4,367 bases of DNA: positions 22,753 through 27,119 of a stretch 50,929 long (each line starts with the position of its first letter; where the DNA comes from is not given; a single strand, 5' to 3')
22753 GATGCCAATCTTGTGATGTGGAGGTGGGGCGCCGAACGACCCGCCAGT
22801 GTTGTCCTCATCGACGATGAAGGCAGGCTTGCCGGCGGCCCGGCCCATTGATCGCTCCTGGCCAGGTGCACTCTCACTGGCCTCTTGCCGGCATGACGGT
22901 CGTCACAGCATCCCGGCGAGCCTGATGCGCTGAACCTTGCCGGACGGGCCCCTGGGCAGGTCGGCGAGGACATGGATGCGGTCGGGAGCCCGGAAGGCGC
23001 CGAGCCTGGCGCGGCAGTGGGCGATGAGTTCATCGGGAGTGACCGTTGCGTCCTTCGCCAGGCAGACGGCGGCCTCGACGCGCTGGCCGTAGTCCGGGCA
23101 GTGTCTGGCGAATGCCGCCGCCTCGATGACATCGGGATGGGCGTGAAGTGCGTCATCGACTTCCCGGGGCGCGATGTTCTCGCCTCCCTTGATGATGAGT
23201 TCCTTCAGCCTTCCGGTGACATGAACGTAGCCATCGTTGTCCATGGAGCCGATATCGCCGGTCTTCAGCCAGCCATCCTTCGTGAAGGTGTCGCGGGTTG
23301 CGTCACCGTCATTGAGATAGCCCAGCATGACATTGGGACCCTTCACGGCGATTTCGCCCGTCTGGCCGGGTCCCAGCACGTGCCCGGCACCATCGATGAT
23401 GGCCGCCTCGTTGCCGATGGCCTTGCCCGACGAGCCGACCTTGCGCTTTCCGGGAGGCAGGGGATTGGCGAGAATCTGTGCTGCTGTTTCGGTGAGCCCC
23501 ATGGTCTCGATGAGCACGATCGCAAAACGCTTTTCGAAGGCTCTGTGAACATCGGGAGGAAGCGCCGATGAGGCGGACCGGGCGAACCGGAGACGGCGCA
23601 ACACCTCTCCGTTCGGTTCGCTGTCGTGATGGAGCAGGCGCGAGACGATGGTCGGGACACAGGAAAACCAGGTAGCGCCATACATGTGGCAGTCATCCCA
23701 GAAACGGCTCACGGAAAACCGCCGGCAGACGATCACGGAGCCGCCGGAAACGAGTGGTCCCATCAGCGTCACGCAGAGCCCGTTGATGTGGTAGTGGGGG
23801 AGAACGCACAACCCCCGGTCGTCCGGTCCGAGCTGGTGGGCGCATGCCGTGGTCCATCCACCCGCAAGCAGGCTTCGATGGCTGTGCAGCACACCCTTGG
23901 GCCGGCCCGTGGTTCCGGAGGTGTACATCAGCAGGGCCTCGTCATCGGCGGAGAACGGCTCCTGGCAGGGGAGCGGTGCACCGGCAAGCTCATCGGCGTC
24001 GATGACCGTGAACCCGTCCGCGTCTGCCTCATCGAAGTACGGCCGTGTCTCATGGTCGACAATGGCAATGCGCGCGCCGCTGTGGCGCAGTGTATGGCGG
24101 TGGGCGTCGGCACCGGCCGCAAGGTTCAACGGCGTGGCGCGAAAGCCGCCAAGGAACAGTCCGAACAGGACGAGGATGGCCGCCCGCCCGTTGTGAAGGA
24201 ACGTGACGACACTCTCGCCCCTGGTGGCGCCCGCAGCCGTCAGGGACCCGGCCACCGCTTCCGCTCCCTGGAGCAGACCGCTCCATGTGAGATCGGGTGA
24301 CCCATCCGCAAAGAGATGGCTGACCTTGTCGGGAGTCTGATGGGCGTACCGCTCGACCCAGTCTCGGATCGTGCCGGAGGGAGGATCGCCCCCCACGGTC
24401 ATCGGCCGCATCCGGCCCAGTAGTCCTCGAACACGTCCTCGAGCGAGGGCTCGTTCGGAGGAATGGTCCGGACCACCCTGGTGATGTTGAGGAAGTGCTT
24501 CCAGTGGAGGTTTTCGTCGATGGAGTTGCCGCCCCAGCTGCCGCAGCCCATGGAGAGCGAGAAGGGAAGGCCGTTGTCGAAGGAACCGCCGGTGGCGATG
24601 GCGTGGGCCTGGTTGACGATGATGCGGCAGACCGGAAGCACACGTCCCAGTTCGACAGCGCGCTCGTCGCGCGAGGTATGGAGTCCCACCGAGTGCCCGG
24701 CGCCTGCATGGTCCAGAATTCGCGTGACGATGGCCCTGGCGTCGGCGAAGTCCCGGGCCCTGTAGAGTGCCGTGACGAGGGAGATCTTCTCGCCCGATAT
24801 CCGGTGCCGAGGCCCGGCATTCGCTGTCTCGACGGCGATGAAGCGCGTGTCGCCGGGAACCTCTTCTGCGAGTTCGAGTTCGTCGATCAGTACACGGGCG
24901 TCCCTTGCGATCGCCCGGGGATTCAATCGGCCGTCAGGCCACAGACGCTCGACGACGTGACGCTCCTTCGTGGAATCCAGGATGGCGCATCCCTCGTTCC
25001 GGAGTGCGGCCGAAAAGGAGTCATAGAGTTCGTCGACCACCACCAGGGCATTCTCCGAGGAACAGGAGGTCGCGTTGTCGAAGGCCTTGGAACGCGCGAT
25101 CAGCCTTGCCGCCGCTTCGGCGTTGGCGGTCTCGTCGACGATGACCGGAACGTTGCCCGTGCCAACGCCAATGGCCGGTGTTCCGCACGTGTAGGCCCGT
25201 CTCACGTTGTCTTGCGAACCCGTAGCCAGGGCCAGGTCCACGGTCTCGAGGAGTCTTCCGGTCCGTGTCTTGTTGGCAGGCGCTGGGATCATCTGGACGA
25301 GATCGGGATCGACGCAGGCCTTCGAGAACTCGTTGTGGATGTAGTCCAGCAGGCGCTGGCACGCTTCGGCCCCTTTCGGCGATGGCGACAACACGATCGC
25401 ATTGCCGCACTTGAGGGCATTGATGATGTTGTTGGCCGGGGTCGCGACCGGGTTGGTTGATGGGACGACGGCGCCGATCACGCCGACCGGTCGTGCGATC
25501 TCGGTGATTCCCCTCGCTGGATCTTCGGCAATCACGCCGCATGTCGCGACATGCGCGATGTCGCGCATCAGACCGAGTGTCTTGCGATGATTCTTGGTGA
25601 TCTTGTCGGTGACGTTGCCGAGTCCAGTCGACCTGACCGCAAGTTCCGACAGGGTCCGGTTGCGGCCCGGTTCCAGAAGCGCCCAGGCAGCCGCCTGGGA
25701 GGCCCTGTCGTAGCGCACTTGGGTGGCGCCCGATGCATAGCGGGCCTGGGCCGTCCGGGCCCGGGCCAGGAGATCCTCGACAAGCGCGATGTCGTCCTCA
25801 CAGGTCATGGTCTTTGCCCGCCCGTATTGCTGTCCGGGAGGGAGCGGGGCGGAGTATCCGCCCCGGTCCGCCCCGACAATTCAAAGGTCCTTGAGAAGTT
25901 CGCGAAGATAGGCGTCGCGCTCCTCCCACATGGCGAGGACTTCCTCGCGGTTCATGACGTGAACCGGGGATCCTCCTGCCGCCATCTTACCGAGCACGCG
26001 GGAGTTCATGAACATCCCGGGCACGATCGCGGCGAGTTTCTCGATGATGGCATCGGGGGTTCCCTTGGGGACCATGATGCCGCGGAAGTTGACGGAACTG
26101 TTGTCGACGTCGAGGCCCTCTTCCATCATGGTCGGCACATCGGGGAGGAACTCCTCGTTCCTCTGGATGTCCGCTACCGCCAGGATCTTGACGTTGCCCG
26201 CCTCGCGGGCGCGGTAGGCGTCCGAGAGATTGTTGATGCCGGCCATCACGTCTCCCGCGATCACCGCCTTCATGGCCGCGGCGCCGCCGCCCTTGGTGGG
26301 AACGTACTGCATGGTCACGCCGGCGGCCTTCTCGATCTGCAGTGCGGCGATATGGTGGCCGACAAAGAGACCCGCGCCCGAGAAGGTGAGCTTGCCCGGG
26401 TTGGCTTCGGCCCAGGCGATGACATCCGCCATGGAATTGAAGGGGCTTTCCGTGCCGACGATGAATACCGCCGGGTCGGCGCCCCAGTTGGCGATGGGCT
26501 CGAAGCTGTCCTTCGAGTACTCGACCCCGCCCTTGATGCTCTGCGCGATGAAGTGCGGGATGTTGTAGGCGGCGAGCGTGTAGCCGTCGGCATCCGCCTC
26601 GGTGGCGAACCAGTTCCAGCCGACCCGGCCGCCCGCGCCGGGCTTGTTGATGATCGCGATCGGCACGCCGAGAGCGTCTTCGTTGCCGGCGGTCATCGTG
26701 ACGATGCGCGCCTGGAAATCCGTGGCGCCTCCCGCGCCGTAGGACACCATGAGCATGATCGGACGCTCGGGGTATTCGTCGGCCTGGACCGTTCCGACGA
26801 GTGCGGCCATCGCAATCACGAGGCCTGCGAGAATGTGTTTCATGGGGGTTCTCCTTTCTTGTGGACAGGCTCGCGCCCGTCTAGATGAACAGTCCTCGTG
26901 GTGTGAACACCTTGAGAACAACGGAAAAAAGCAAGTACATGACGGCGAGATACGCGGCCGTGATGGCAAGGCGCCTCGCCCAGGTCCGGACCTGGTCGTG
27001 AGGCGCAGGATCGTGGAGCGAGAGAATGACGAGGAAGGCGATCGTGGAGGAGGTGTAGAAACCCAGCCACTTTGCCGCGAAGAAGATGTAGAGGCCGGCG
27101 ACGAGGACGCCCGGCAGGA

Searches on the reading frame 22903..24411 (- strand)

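Call 41: search_protein_families(library=pfam, proteins=[window:22903-24411:-], max_evalue=0.00001)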
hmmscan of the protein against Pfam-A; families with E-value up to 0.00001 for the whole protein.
window:22903-24411:- (502 aa): 2 families
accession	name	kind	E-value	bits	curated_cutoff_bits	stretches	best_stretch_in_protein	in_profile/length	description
PF00501.34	AMP-binding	-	1.2e-75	255.2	29.9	1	20-366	2-384/384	AMP-binding enzyme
PF13193.12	AMP-binding_C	-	1e-14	55.6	24.5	1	417-492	1-76/76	AMP-binding enzyme C-terminal domain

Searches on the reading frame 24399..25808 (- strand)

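Call 41: search_protein_families(library=pfam, proteins=[window:24399-25808:-], max_evalue=0.00001)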
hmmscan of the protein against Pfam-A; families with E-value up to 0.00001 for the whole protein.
window:24399-25808:- (469 aa): 1 family
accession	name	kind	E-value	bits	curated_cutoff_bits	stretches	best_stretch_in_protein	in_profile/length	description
PF00171.27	Aldedh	-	1.7e-18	66.9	23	1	10-271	31-291/461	Aldehyde dehydrogenase family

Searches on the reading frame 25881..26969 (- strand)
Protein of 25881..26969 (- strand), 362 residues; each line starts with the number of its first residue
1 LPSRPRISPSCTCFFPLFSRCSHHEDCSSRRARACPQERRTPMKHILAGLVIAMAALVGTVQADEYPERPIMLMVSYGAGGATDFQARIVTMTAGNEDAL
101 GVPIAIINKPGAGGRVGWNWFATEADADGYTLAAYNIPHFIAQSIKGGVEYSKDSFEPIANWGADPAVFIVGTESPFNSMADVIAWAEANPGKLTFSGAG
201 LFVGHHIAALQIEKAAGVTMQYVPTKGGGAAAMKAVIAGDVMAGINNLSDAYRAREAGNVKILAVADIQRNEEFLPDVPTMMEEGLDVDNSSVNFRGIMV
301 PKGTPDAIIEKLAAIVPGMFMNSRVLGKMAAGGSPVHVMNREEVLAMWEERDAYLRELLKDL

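Call 41: search_protein_families(library=pfam, proteins=[window:25881-26969:-], max_evalue=0.00001)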
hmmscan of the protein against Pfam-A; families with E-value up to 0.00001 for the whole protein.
window:25881-26969:- (362 aa): 1 family
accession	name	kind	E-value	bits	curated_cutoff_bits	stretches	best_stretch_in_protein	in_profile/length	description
PF03401.19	TctC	-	4.8e-37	128.4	27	1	94-333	7-243/274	Tripartite tricarboxylate transporter family receptor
